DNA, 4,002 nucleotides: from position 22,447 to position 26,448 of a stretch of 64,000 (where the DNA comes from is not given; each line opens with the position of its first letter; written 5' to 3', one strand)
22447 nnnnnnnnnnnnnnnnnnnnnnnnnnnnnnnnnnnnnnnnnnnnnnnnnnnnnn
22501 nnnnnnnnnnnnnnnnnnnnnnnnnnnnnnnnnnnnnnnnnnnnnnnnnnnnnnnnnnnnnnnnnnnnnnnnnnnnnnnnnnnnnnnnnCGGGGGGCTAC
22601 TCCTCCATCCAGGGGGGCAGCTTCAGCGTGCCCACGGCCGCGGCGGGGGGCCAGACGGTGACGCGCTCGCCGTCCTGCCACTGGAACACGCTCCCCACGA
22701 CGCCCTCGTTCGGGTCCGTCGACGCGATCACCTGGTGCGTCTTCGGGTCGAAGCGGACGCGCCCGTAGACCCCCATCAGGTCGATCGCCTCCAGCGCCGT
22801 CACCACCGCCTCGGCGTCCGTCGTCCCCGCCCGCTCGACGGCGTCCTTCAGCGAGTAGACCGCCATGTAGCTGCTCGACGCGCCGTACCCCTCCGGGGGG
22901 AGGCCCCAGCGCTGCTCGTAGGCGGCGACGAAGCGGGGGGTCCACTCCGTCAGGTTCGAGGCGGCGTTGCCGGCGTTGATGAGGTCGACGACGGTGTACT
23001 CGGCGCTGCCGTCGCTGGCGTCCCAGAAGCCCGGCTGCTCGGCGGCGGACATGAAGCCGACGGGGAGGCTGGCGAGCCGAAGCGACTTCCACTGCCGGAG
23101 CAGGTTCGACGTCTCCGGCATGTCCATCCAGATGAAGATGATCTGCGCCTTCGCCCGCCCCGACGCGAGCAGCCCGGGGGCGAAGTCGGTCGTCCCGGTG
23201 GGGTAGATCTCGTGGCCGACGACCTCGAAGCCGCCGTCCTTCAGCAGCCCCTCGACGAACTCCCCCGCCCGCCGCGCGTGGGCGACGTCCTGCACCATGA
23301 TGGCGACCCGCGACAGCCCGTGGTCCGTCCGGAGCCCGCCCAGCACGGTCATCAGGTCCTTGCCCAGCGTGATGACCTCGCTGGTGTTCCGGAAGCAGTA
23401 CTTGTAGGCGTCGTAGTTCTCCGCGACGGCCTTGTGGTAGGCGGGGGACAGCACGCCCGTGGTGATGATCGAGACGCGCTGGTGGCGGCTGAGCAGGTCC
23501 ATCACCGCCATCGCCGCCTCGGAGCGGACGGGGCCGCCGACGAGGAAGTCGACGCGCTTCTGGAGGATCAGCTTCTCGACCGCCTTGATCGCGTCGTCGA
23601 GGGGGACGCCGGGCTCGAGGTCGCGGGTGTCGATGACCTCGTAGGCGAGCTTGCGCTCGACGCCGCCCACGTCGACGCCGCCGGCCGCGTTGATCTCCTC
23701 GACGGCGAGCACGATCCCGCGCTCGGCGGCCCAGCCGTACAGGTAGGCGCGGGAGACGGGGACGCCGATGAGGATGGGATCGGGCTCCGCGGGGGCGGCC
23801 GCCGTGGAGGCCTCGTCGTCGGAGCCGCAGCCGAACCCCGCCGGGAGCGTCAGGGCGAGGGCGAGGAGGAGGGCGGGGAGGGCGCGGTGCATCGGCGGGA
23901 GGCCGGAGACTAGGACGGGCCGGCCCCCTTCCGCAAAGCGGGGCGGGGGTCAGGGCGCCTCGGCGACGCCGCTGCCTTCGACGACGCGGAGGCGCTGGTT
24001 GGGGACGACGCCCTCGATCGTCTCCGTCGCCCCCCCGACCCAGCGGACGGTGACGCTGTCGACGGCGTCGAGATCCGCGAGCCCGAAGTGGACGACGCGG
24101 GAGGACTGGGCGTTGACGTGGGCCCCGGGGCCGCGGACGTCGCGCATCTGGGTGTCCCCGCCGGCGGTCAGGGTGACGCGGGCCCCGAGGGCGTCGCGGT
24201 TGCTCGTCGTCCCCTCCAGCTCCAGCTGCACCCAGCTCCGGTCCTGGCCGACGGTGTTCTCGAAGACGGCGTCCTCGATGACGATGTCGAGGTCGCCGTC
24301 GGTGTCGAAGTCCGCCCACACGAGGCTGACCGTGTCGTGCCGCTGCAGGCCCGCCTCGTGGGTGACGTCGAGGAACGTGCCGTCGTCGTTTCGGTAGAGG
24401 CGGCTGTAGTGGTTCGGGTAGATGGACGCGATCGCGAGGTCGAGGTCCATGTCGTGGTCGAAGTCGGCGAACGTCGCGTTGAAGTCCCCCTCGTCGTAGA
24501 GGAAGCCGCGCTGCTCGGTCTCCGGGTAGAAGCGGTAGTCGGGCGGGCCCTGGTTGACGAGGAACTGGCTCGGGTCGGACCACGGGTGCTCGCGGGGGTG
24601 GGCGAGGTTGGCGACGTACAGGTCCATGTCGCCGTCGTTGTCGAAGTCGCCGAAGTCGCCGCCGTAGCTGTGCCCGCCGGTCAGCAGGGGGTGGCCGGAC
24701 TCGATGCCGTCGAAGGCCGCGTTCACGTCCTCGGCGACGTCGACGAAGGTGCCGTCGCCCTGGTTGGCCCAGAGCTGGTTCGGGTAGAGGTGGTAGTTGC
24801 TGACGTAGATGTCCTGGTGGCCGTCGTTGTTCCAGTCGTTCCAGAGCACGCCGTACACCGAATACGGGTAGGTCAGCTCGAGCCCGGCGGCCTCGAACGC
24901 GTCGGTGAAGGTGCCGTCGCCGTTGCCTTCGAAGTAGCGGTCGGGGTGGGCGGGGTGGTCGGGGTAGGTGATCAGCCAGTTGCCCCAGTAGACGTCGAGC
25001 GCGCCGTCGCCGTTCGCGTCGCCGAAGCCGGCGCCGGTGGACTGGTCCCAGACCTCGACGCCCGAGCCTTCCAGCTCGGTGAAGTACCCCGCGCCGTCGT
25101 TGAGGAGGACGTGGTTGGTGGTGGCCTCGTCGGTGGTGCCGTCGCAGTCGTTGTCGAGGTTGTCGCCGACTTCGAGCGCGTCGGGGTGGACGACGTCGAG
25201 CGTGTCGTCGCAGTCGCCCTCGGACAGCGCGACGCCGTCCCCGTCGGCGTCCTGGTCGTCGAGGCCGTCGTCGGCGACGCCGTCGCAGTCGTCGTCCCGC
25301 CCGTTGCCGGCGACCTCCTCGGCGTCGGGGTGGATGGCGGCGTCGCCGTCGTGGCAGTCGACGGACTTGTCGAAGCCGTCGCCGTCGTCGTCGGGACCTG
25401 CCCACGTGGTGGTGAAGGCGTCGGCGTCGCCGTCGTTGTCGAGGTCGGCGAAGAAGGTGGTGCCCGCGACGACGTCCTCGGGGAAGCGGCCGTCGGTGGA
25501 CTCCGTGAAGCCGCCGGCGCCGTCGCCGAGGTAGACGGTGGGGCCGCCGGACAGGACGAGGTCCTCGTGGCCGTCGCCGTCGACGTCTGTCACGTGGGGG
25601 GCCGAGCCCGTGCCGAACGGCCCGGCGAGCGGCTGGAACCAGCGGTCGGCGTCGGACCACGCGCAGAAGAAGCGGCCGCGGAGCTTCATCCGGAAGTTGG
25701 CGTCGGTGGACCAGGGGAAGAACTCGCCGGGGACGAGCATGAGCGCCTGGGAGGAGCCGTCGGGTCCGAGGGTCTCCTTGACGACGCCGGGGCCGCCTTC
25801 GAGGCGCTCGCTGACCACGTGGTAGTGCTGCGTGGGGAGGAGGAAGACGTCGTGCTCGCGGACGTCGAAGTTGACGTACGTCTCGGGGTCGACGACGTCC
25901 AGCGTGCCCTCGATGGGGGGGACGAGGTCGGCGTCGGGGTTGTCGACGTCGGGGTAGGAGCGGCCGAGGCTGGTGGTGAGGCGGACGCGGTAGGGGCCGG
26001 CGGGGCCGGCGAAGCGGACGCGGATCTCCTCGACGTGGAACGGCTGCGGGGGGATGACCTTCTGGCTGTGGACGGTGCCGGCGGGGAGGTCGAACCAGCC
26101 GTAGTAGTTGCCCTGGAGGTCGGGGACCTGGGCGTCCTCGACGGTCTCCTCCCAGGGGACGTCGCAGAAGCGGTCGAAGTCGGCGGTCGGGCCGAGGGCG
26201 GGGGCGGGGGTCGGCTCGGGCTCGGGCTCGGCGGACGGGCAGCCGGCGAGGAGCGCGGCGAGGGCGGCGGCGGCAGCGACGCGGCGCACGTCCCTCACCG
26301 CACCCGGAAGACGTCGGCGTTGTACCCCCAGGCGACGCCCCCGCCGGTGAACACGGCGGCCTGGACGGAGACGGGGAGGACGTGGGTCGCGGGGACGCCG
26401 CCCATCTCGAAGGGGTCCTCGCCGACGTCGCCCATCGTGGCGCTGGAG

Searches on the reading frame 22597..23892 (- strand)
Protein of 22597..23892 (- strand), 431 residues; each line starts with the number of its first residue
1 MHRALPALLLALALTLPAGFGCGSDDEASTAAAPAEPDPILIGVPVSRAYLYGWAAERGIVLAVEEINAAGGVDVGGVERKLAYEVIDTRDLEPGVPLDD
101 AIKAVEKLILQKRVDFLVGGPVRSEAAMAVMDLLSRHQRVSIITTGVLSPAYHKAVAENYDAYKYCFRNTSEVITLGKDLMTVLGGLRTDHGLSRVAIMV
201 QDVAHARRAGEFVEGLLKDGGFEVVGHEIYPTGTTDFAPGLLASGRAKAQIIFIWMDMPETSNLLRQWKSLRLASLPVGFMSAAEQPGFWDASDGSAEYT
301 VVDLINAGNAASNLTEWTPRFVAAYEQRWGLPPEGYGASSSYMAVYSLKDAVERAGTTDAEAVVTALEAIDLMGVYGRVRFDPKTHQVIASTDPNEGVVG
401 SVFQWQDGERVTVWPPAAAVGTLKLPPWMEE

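Call 21: search_protein_families(library=pfam, proteins=[window:22597-23892:-], max_evalue=0.001)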
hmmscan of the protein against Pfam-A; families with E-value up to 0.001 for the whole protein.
window:22597-23892:- (431 aa): 2 families
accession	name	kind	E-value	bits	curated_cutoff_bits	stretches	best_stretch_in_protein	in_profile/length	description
PF13458.12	Peripla_BP_6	-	3.6e-39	135.8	31.7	1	53-389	18-330/343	Periplasmic binding protein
PF13433.12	Peripla_BP_5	-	1.1e-09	38.3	27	1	191-389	132-328/363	Periplasmic binding protein domain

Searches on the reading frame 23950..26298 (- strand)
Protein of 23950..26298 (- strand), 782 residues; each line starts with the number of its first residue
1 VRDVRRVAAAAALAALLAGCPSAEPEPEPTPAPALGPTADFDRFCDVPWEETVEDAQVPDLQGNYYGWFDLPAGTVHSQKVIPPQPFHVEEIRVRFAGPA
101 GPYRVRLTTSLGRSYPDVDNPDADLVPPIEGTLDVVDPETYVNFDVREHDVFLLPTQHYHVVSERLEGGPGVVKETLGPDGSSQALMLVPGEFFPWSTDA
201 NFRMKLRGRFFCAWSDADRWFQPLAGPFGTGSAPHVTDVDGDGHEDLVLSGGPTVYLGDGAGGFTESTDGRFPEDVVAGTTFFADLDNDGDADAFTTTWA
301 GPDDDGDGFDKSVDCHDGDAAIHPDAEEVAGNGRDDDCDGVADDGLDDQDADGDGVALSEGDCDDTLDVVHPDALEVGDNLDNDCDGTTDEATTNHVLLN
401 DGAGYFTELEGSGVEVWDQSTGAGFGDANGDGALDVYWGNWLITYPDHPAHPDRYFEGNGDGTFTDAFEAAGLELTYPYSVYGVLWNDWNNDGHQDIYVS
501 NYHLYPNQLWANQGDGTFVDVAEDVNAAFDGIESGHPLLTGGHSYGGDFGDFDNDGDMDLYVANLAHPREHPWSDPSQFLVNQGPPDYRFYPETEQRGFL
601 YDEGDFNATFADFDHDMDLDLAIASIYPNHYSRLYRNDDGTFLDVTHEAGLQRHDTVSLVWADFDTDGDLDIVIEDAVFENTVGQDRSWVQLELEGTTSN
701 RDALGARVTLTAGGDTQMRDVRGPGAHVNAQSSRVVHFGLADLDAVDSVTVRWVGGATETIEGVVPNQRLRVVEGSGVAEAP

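Call 21: search_protein_families(library=pfam, proteins=[window:23950-26298:-], max_evalue=0.001)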
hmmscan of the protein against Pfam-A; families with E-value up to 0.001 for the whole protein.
window:23950-26298:- (782 aa): 3 families
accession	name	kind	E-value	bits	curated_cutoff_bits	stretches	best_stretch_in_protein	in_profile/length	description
PF13517.12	FG-GAP_3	-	3.3e-33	114.5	26.9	4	488-562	1-61/61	FG-GAP-like repeat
PF07593.17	UnbV_ASPIC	-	5.1e-17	61.9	23.4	1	703-770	1-67/68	ASPIC and UnbV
PF11617.13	Cu-binding_MopE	-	2.3e-11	44.2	27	2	362-391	1-30/30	Putative metal-binding motif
